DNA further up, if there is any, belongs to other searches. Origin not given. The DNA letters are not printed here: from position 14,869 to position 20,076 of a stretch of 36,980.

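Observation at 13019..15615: Nested 5'-end duplications of mpl: a xenologous frameshifted fragment, a start-region relic and the intact gene bracket cargo DNA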

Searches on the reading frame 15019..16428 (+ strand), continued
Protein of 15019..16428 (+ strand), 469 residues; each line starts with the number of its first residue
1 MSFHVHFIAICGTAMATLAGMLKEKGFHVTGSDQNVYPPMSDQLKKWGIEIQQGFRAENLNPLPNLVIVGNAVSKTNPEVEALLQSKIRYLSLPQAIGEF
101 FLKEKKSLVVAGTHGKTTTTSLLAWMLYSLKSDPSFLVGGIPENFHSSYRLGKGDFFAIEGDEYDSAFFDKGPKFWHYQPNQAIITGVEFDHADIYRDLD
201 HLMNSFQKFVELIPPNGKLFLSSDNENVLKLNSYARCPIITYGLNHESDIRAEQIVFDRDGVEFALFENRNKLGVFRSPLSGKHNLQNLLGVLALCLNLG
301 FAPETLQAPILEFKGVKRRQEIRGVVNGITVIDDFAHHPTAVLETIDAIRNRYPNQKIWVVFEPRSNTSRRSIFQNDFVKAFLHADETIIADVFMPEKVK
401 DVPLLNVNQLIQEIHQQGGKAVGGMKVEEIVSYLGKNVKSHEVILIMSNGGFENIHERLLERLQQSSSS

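Call 44: search_protein_families(library=ncbifam, proteins=[L001:7904-8983:+, window:15019-16428:+], max_evalue=0.01)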
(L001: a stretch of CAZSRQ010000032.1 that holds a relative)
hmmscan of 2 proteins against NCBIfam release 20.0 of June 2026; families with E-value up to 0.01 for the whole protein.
L001:7904-8983:+ (359 aa): 0 families

window:15019-16428:+ (469 aa): 22 families
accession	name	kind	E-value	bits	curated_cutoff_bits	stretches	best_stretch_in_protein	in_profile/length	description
TIGR01081.1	mpl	equivalog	8.7e-124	413.9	388.7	1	4-464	1-448/448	UDP-N-acetylmuramate:L-alanyl-gamma-D-glutamyl-meso-diaminopimelate ligase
TIGR01082.1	murC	equivalog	2.5e-99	333.4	335.1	1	4-459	1-448/449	UDP-N-acetylmuramate--L-alanine ligase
NF011171.0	PRK14573.1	equivalog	5.4e-54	183.3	1015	1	3-459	5-444/809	bifunctional UDP-N-acetylmuramate--L-alanine ligase/D-alanine--D-alanine ligase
NF053645.1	pMurC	equivalog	5.6e-26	91.3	560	2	7-131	3-128/492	pseudomurein biosynthesis peptide ligase pMurC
NF001126.0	PRK00139.1-4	equivalog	1.9e-25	89.4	373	1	182-362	196-374/486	UDP-N-acetylmuramoyl-L-alanyl-D-glutamate--2,6-diaminopimelate ligase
NF053648.1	pMurE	equivalog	4.2e-22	78.5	600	1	179-366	189-364/464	pseudomurein biosynthesis peptide ligase pMurE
TIGR01087.1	murD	equivalog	2.9e-21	76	211.95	1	17-351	13-340/441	UDP-N-acetylmuramoyl-L-alanine--D-glutamate ligase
TIGR01085.1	murE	subfamily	1.5e-18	66.9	257.3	2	244-362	247-364/472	UDP-N-acetylmuramyl-tripeptide synthetase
TIGR01143.1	murF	subfamily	3.4e-18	65.8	288.6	1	179-361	149-330/418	UDP-N-acetylmuramoyl-tripeptide--D-alanyl-D-alanine ligase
NF001123.0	PRK00139.1-1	equivalog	1.1e-17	63.9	586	1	246-449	268-464/493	UDP-N-acetylmuramoyl-L-alanyl-D-glutamate--2,6-diaminopimelate ligase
NF001124.0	PRK00139.1-2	equivalog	3e-17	62.5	476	1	183-362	202-383/500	UDP-N-acetylmuramoyl-L-alanyl-D-glutamate--2,6-diaminopimelate ligase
NF008896.0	PRK11929.1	equivalog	3e-17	61.8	1023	1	181-362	203-391/965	bifunctional UDP-N-acetylmuramoyl-L-alanyl-D-glutamate--2,6-diaminopimelate ligase MurE/UDP-N-acetylmuramoyl-tripeptide--D-alanyl-D-alanine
NF033197.0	F430_CfbE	equivalog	1.2e-11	44.3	250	2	267-353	253-340/430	coenzyme F430 synthase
NF010628.0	PRK14022.1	equivalog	4.7e-11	42.1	536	1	231-364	252-375/483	UDP-N-acetylmuramoyl-L-alanyl-D-glutamate--L-lysine ligase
NF053646.1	pMurD1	equivalog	1.4e-10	40.4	610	1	199-461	201-456/465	pseudomurein biosynthesis peptide ligase pMurD1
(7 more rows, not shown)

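Call 73: find_encoding_contigs(protein=P0005, flank=6000, max_places=1)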
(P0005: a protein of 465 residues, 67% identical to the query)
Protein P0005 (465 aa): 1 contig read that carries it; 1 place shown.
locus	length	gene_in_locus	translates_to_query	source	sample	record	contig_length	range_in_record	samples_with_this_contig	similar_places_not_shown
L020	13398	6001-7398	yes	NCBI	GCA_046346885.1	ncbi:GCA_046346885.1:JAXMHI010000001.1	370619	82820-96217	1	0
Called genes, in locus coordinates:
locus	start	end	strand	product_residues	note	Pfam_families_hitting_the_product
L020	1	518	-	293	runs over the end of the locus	PF16881:LIAS_N, PF04055:Radical_SAM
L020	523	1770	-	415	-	PF00364:Biotin_lipoyl, PF02817:E3_binding, PF00198:2-oxoacid_dh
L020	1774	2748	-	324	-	PF02779:Transket_pyr, PF02780:Transketolase_C, PF22613:Transketolase_C_1 (faint)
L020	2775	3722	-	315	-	PF00676:E1_dh, PF02775:TPP_enzyme_C, PF13292:DXP_synthase_N, PF00456:Transketolase_N (weak)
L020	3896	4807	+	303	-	PF02016:Peptidase_S66, PF17676:Peptidase_S66C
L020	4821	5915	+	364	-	PF00144:Beta-lactamase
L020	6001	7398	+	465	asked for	PF01225:Mur_ligase, PF08245:Mur_ligase_M, PF02875:Mur_ligase_C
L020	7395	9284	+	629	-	PF13116:YhdP (faint)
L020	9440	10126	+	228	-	-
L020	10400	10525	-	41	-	-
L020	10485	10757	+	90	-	PF04357:TamB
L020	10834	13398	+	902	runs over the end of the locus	PF07244:POTRA, PF08479:POTRA_2 (faint), PF07244:POTRA, PF01103:Omp85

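Call 74: find_encoding_contigs(protein=P0012, flank=6000, max_places=1)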
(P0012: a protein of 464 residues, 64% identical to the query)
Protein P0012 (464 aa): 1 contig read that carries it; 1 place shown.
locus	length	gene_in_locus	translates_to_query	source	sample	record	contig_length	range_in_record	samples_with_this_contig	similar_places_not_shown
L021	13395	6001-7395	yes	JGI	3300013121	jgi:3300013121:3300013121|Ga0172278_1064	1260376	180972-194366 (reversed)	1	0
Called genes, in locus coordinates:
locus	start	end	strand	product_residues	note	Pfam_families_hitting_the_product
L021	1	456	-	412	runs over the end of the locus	PF00364:Biotin_lipoyl, PF02817:E3_binding (faint), PF00198:2-oxoacid_dh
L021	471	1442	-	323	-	PF02779:Transket_pyr, PF02780:Transketolase_C, PF22613:Transketolase_C_1 (faint)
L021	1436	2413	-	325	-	PF00676:E1_dh, PF02775:TPP_enzyme_C, PF13292:DXP_synthase_N, PF00456:Transketolase_N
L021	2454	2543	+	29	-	-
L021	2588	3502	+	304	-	PF02016:Peptidase_S66, PF17676:Peptidase_S66C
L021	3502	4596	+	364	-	PF00144:Beta-lactamase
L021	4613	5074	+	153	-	PF01927:Mut7-C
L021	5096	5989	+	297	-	-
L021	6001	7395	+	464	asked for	PF01225:Mur_ligase, PF08245:Mur_ligase_M, PF02875:Mur_ligase_C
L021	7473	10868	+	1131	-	PF27051:TamB_N (faint), PF04357:TamB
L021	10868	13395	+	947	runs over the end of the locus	PF08479:POTRA_2 (faint), PF07244:POTRA, PF01103:Omp85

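Call 75: find_encoding_contigs(protein=P0016, flank=6000, max_places=1)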
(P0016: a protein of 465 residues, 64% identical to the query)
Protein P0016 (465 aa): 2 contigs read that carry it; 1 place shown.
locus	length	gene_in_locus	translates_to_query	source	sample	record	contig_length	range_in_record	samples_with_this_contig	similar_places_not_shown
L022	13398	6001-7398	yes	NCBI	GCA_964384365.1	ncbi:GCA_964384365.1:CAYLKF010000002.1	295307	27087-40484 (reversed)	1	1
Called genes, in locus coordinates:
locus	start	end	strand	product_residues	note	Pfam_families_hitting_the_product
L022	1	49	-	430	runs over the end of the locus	PF00364:Biotin_lipoyl, PF02817:E3_binding, PF00198:2-oxoacid_dh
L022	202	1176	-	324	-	PF02779:Transket_pyr, PF22613:Transketolase_C_1 (faint), PF02780:Transketolase_C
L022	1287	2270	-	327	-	PF00676:E1_dh, PF02775:TPP_enzyme_C, PF13292:DXP_synthase_N, PF00456:Transketolase_N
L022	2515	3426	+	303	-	PF02016:Peptidase_S66, PF17676:Peptidase_S66C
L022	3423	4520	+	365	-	PF00144:Beta-lactamase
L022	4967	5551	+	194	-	PF01909:NTP_transf_2 (weak), PF18765:Polbeta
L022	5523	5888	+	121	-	PF08780:NTase_sub_bind, PF01934:HepT-like (weak)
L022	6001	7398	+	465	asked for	PF01225:Mur_ligase, PF08245:Mur_ligase_M, PF02875:Mur_ligase_C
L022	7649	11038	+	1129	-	PF27051:TamB_N (faint), PF13116:YhdP (faint), PF04357:TamB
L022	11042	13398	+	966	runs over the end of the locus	PF07244:POTRA, PF08479:POTRA_2 (faint), PF07244:POTRA, PF01103:Omp85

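Call 76: find_encoding_contigs(protein=P0018, flank=6000, max_places=1)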
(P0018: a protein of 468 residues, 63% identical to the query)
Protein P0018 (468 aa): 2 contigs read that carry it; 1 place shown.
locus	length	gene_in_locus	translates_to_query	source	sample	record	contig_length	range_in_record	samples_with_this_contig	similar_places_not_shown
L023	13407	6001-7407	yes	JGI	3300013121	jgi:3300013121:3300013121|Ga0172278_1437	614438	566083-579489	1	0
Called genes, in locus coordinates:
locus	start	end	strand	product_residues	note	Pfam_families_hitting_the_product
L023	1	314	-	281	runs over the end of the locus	PF16881:LIAS_N, PF04055:Radical_SAM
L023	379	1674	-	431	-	PF00364:Biotin_lipoyl, PF02817:E3_binding, PF00198:2-oxoacid_dh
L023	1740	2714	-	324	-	PF02779:Transket_pyr, PF02780:Transketolase_C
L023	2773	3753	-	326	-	PF00676:E1_dh, PF02775:TPP_enzyme_C, PF13292:DXP_synthase_N, PF00456:Transketolase_N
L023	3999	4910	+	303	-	PF02016:Peptidase_S66, PF17676:Peptidase_S66C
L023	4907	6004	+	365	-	PF00144:Beta-lactamase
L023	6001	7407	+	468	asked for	PF01225:Mur_ligase, PF08245:Mur_ligase_M, PF02875:Mur_ligase_C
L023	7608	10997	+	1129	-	PF27051:TamB_N (faint), PF13116:YhdP (faint), PF04357:TamB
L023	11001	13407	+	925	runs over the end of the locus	PF07244:POTRA, PF08479:POTRA_2 (faint), PF07244:POTRA, PF01103:Omp85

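Call 77: find_encoding_contigs(protein=P0020, flank=6000, max_places=1)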
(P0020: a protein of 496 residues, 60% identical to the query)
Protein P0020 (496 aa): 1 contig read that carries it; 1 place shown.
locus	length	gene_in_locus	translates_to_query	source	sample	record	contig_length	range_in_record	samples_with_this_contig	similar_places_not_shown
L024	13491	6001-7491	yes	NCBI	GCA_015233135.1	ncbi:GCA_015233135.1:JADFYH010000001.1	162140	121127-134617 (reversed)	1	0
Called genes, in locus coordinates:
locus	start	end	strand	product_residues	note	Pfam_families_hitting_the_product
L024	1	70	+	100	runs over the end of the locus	PF00420:Oxidored_q2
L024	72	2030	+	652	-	PF00662:Proton_antipo_N, PF00361:Proton_antipo_M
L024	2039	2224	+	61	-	PF15919:HicB_lk_antitox, PF21748:UPF0150 (weak)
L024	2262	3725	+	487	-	PF00361:Proton_antipo_M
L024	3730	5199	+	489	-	PF00361:Proton_antipo_M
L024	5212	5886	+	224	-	-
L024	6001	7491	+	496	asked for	PF01225:Mur_ligase, PF08245:Mur_ligase_M, PF02875:Mur_ligase_C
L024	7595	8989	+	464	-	PF01637:ATPase_2, PF13191:AAA_16 (weak), PF13173:AAA_14 (weak), PF13401:AAA_22 (weak), PF03008:DUF234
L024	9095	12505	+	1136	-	PF05359:DUF748, PF13116:YhdP (weak), PF27051:TamB_N (faint), PF04357:TamB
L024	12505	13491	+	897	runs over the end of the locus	PF07244:POTRA (weak), PF08479:POTRA_2 (faint), PF07244:POTRA, PF01103:Omp85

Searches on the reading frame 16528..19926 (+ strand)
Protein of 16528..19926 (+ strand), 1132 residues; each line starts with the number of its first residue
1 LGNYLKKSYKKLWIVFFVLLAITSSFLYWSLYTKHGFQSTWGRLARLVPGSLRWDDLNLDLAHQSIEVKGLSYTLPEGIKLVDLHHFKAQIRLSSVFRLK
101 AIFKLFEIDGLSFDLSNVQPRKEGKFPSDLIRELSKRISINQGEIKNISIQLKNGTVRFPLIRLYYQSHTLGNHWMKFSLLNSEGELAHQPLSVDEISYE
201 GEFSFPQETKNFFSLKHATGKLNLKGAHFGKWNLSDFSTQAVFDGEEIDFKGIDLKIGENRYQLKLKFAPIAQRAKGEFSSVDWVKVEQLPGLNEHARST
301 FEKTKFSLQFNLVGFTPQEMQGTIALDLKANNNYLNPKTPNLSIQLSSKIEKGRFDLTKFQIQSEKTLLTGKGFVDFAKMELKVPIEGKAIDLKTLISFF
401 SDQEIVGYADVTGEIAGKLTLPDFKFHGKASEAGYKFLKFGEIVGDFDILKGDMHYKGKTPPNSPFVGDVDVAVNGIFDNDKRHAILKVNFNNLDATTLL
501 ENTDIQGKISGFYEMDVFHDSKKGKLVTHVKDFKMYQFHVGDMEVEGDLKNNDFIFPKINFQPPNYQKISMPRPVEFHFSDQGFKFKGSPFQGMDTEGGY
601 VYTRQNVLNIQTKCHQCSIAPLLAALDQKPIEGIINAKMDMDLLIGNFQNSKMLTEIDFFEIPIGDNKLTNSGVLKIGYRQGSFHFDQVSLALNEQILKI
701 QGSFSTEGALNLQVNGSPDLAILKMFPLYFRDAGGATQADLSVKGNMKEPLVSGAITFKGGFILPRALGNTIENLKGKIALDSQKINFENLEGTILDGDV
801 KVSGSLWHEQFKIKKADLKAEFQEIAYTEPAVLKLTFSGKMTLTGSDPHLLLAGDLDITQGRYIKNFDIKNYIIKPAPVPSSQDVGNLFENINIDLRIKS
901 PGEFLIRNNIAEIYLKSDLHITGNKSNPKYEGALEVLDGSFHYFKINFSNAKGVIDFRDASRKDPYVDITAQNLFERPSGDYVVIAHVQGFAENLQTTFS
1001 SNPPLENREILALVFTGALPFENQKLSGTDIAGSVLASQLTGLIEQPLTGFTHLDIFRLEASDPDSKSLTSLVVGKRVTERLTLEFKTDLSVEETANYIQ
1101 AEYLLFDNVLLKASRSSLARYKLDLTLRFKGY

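Call 9: search_protein_families(library=pfam, proteins=[window:16528-19926:+], max_evalue=0.01)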
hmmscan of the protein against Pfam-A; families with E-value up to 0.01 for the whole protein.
window:16528-19926:+ (1132 aa): 2 families
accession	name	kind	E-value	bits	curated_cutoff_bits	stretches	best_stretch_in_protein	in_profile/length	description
PF04357.19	TamB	-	4.7e-40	138.5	22.4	1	792-1118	4-368/381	TamB, inner membrane protein subunit of TAM complex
PF13116.12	YhdP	-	0.00022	19.7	46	0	733-823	636-728/1224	YhdP protein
